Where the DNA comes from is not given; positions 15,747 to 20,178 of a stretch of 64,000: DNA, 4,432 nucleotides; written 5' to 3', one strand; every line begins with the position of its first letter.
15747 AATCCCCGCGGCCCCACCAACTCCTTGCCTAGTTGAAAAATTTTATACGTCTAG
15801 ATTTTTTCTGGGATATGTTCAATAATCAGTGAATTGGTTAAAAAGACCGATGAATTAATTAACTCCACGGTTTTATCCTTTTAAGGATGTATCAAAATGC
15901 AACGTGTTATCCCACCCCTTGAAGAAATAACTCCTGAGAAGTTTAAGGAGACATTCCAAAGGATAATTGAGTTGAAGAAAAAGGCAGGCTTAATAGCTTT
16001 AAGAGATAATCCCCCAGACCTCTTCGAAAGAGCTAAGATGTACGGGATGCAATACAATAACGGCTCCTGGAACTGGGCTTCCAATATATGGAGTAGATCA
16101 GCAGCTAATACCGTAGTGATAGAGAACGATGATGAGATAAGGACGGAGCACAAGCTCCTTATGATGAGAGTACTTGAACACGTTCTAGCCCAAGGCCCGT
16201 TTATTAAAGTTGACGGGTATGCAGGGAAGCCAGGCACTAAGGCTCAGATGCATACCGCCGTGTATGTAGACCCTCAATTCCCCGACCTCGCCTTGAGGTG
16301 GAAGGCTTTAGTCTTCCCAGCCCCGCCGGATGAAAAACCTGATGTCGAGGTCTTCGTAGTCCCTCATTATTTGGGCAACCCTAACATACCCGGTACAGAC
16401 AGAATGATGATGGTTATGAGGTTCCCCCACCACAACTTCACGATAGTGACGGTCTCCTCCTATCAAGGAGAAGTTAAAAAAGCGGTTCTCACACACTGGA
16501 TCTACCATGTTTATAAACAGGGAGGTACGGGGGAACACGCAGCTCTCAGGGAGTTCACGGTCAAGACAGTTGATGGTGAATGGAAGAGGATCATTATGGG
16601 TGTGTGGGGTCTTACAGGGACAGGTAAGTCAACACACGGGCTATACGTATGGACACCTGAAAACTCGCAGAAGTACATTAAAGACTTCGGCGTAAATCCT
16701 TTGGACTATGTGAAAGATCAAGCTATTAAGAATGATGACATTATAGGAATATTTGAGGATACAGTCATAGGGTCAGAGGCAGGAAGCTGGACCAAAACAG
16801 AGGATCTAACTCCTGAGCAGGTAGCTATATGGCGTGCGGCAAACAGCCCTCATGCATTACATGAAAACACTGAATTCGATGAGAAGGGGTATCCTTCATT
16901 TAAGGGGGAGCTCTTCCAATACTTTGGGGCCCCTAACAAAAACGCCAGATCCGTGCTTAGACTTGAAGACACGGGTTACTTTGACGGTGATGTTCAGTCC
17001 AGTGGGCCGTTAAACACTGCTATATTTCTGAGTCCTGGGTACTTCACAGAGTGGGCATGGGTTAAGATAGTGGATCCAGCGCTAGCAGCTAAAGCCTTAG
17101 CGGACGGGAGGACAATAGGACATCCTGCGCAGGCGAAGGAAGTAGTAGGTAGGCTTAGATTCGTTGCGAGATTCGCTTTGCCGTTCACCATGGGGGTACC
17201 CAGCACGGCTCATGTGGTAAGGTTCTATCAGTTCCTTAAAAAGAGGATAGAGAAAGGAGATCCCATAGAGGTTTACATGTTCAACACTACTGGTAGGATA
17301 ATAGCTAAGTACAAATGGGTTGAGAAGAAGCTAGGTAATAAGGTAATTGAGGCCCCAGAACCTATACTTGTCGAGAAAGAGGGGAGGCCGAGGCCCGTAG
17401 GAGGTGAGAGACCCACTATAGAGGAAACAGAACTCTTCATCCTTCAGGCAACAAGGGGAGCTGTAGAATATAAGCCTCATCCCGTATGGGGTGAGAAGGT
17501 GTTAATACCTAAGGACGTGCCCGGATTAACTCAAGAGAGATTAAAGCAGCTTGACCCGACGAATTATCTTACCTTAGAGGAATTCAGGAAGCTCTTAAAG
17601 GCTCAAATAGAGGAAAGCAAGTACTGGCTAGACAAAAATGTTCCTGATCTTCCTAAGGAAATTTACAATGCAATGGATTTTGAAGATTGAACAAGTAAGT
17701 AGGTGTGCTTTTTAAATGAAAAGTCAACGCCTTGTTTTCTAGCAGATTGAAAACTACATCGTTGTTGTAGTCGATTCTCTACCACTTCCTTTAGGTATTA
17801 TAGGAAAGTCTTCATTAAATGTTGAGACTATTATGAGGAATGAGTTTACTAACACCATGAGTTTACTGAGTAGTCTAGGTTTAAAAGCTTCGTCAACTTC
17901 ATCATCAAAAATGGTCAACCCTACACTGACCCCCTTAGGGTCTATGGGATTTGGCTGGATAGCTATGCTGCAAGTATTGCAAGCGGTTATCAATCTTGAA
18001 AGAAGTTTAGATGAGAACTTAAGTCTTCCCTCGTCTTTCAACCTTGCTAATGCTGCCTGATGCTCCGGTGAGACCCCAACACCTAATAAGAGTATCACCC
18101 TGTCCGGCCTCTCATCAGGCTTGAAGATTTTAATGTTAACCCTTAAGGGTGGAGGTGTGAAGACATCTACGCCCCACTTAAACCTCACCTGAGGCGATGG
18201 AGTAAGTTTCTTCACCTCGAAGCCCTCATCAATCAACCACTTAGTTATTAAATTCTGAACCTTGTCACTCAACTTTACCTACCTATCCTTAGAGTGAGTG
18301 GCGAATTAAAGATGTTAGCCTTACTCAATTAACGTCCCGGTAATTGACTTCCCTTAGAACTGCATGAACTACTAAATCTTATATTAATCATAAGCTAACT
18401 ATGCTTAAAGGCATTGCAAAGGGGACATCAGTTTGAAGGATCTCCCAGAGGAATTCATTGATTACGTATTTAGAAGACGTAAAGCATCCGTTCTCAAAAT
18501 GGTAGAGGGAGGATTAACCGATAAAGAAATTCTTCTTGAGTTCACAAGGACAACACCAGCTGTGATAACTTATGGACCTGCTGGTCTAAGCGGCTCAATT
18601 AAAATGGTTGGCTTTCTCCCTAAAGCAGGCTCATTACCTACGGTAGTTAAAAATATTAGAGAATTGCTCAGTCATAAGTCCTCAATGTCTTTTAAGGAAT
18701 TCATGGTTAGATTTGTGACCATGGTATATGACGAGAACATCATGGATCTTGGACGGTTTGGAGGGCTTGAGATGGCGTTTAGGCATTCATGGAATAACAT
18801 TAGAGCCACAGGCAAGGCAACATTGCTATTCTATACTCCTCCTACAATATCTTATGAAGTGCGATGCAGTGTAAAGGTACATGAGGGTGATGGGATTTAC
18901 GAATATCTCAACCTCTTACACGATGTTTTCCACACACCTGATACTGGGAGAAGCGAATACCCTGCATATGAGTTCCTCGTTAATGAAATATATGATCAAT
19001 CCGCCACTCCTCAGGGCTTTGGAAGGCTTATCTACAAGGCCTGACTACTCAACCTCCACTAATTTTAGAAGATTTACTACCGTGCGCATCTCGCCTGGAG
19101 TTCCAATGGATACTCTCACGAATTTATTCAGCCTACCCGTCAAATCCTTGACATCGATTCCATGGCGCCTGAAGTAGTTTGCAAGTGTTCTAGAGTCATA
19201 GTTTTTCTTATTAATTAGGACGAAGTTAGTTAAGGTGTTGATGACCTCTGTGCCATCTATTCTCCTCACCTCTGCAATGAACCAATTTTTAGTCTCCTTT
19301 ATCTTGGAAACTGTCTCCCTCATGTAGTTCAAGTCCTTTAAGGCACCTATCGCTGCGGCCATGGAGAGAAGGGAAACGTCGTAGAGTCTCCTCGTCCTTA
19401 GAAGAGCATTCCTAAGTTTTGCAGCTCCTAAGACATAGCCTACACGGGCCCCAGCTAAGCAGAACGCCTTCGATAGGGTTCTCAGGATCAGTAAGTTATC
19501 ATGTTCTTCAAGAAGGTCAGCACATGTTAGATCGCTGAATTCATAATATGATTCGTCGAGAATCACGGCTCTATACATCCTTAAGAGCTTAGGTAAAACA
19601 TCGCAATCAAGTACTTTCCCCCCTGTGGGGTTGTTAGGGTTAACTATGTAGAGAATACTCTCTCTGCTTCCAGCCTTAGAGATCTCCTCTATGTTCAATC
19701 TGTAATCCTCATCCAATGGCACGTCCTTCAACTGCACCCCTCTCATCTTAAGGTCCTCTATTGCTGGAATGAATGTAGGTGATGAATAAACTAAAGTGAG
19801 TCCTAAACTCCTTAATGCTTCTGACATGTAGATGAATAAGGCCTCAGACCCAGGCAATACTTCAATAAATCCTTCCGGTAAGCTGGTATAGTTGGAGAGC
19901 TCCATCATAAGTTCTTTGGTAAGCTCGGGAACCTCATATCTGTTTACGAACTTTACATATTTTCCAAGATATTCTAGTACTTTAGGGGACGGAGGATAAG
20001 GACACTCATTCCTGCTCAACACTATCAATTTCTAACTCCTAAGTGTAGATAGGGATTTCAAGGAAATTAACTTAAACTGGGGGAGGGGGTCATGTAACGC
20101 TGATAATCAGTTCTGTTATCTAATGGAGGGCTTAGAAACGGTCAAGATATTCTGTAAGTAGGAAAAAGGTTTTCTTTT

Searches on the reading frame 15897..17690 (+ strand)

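Call 42: search_protein_families(library=pfam, proteins=[window:15897-17690:+], max_evalue=0.00001)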
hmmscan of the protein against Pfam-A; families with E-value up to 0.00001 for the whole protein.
window:15897-17690:+ (597 aa): 1 family
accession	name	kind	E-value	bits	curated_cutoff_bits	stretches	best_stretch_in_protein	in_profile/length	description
PF01293.25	PEPCK_ATP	-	6.5e-18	65.1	26.5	1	84-546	70-464/465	Phosphoenolpyruvate carboxykinase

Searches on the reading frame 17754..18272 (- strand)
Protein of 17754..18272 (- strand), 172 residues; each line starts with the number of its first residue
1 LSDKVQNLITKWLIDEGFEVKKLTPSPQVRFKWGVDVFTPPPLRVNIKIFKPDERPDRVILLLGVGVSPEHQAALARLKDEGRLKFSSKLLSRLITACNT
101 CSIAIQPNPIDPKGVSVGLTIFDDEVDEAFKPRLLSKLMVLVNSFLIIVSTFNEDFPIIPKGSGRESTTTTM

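Call 42: search_protein_families(library=pfam, proteins=[window:17754-18272:-], max_evalue=0.00001)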
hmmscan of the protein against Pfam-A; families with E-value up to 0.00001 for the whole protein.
window:17754-18272:- (172 aa): 1 family
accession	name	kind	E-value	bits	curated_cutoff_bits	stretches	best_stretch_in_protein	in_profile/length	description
PF10061.14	DUF2299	-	3.5e-27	95.3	22.8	1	9-152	2-138/138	Uncharacterized conserved protein (DUF2299)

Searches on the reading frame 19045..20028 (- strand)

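Call 42: search_protein_families(library=pfam, proteins=[window:19045-20028:-], max_evalue=0.00001)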
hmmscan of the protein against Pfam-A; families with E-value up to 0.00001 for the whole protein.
window:19045-20028:- (327 aa): 1 family
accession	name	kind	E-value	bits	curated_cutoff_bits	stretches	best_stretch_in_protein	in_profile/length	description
PF00155.27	Aminotran_1_2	-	3.5e-31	109.1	19.7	1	2-319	4-359/361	Aminotransferase class I and II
